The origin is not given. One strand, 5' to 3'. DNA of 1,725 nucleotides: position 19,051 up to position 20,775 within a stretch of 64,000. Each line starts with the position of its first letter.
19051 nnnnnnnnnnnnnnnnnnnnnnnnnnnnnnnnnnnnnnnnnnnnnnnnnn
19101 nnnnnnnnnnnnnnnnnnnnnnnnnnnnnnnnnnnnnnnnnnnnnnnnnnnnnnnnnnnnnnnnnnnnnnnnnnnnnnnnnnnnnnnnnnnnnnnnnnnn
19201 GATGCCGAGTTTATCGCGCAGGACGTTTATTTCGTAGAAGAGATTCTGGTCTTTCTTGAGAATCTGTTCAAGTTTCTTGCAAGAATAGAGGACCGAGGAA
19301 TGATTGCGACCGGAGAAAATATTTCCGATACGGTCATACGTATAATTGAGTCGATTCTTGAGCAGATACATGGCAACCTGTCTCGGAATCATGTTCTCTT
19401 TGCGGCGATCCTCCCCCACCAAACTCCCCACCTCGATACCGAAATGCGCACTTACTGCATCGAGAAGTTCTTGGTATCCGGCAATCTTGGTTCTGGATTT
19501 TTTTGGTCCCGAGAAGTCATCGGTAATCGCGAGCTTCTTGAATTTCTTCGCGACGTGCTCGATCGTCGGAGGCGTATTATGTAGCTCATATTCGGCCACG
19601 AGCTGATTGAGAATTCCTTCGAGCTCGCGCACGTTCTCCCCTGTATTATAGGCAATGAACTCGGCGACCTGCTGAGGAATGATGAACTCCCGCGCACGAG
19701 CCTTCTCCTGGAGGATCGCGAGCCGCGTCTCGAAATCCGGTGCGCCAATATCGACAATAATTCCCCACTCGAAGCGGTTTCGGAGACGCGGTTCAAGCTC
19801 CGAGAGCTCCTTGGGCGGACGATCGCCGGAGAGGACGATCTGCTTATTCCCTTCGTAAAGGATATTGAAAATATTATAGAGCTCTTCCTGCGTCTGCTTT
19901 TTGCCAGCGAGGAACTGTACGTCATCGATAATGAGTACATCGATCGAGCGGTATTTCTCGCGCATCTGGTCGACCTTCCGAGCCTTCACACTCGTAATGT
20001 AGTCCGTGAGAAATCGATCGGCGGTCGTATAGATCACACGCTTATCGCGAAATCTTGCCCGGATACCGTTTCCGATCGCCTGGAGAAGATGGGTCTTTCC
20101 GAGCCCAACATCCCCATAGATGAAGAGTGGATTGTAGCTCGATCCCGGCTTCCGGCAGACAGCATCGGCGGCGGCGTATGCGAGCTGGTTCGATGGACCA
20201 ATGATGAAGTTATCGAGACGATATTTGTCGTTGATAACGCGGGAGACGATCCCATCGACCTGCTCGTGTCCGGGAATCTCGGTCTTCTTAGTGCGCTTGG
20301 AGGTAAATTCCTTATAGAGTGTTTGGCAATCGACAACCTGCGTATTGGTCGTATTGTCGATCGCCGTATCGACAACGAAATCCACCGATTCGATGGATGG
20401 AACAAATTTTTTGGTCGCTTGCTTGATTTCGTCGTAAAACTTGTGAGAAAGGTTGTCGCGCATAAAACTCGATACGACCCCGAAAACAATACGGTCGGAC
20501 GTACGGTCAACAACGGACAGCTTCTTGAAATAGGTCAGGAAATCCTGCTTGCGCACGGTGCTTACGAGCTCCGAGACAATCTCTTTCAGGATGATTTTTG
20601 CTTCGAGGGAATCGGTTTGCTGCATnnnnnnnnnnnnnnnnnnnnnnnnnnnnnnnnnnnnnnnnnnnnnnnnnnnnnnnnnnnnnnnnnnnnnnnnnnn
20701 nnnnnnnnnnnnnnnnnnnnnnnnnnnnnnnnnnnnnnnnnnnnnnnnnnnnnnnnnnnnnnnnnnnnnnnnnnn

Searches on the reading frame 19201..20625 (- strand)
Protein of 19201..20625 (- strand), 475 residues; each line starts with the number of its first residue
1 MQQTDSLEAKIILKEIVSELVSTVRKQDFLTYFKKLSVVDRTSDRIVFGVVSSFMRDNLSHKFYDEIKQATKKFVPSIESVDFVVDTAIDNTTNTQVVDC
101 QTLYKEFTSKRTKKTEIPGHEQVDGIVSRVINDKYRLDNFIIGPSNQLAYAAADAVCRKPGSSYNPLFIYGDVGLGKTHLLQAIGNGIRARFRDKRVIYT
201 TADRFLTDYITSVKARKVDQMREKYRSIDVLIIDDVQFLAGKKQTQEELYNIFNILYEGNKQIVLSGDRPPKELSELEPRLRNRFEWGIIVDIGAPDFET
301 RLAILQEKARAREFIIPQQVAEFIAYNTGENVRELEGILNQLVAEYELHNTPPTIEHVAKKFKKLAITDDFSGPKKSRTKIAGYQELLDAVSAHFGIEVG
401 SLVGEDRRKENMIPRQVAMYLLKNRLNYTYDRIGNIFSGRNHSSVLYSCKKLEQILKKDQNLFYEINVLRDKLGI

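Call 94: search_protein_families(library=pfam, max_evalue=0.00001, proteins=[window:19201-20625:-])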
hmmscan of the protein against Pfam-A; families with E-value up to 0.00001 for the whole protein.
seq(475 aa): 6 families
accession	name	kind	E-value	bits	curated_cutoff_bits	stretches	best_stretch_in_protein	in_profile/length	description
PF00308.24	Bac_DnaA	-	1.5e-67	227.2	23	1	132-292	2-162/162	Bacterial DnaA ATPAse domain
PF08299.17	Bac_DnaA_C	-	3e-22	78.9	31.5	1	386-451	3-68/69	Bacterial dnaA protein helix-turn-helix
PF01695.23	IstB_IS21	-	7.8e-09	35.8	24.1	1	168-268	96-193/238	IstB-like ATP binding protein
PF13401.12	AAA_22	-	1.7e-07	32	27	0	166-267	7-122/130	AAA domain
PF00004.35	AAA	-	5.1e-06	27.4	21.2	0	168-286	2-124/131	ATPase family associated with various cellular activities (AAA)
PF11638.13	DnaA_N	-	8.6e-06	25.8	24.6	0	15-71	6-63/65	DnaA N-terminal domain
